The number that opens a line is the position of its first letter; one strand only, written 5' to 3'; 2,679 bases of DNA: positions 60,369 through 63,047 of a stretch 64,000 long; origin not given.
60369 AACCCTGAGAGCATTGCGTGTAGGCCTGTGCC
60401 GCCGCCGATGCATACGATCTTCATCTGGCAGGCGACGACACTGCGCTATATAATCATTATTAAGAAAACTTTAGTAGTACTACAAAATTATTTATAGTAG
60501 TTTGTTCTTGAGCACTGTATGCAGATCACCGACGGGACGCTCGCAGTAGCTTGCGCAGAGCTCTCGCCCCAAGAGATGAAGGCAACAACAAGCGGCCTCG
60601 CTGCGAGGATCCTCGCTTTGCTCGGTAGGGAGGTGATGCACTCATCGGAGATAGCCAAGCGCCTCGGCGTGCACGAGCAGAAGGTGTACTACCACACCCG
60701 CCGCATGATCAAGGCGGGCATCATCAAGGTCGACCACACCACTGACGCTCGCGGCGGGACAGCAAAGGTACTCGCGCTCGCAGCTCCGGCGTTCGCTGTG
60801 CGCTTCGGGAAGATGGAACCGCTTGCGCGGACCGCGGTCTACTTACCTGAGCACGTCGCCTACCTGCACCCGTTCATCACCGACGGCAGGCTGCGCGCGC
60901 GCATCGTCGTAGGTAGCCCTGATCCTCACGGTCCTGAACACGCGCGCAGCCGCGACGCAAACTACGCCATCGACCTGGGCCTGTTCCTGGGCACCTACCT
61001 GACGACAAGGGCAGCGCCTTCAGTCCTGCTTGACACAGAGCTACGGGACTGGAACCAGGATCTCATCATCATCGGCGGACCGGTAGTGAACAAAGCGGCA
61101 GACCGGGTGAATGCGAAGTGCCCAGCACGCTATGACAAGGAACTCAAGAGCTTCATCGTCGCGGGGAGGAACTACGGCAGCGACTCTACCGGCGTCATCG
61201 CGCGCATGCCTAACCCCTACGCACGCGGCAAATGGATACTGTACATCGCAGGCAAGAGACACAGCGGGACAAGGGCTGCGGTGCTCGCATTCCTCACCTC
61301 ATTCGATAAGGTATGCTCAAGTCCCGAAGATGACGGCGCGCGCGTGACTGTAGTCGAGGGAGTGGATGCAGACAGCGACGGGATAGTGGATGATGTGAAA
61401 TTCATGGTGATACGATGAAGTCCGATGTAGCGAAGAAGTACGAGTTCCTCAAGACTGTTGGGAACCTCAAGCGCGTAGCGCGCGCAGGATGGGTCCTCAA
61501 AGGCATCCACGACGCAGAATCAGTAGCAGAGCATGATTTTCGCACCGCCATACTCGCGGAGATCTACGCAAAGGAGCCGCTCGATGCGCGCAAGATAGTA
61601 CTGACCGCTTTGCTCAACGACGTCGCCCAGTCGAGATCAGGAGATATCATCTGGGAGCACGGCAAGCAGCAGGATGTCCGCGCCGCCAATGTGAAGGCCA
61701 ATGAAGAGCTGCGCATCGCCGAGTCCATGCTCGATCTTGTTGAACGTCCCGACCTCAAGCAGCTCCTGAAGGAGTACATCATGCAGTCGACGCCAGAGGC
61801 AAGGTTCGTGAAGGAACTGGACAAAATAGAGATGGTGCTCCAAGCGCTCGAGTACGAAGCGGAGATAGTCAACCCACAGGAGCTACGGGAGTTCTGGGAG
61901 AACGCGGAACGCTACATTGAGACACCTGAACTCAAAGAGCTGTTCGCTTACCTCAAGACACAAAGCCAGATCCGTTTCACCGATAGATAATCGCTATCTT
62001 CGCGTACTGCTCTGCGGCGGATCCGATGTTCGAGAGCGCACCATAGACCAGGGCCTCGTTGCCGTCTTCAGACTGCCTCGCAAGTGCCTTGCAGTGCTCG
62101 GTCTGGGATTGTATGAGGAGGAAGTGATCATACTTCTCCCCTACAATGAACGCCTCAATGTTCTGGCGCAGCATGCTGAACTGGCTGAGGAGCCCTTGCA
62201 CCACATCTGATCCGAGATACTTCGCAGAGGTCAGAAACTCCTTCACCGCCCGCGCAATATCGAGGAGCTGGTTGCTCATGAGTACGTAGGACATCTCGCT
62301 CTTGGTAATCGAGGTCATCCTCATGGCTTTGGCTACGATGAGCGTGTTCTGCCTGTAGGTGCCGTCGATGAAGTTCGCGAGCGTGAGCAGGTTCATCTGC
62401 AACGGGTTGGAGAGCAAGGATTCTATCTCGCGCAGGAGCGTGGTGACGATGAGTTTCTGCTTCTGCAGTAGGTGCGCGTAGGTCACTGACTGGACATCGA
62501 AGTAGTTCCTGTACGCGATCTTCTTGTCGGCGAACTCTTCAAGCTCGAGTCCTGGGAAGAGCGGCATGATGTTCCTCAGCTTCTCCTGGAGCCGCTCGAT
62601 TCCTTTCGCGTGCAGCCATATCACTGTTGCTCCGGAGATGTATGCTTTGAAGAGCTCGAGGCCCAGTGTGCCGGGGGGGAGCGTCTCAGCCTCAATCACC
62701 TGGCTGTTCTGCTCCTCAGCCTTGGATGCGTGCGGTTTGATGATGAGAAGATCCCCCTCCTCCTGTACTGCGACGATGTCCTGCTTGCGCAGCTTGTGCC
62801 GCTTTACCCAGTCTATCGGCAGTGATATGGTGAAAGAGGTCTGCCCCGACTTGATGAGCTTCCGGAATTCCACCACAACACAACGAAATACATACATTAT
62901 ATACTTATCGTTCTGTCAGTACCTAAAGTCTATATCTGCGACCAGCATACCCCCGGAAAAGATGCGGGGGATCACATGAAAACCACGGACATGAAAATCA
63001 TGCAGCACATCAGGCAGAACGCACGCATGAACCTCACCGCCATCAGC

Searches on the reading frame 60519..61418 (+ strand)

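Call 34: search_protein_families(library=pfam, proteins=[window:60519-61418:+], max_evalue=0.001)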
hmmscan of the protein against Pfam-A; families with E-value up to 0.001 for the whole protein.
window:60519-61418:+ (299 aa): 7 families
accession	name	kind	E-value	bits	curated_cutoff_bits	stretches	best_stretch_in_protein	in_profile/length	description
PF05124.17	S_layer_C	-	2.7e-09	37.4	23.9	1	164-260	92-175/177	S-layer like family, outer domain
PF12840.13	HTH_20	-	1.9e-08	34.6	27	1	27-71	5-50/51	Helix-turn-helix domain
PF01978.25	TrmB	-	6.4e-05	23.2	25.6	1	32-74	15-57/68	Sugar-specific transcriptional regulator TrmB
PF12802.13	MarR_2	-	6.5e-05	23.5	27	1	26-78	5-60/61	MarR family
PF13412.12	HTH_24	-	0.00015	21.7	21.9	1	41-70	19-48/48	Winged helix-turn-helix DNA-binding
PF01022.26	HTH_5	-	0.00079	19.7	22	0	30-70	6-46/47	Bacterial regulatory protein, arsR family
PF21476.4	PF0610-like_N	-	0.00097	19.8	33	0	30-59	5-34/50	PF0610-like, N-terminal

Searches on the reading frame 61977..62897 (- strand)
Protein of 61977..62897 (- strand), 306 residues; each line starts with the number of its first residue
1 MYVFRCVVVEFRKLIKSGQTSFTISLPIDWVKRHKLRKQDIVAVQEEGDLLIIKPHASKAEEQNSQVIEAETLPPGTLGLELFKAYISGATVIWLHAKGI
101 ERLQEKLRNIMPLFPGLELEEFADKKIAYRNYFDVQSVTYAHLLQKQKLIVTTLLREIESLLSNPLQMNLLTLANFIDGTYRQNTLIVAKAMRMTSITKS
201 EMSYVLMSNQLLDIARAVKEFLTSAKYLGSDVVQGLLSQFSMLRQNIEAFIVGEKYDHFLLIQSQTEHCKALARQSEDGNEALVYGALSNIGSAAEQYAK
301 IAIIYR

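Call 34: search_protein_families(library=pfam, proteins=[window:61977-62897:-], max_evalue=0.001)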
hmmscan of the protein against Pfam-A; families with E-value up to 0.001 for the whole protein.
window:61977-62897:- (306 aa): 1 family
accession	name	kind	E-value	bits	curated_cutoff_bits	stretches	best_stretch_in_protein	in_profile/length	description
PF04014.23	MazE_antitoxin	-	0.00018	21.8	24.7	1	21-59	7-46/48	Antidote-toxin recognition MazE, bacterial antitoxin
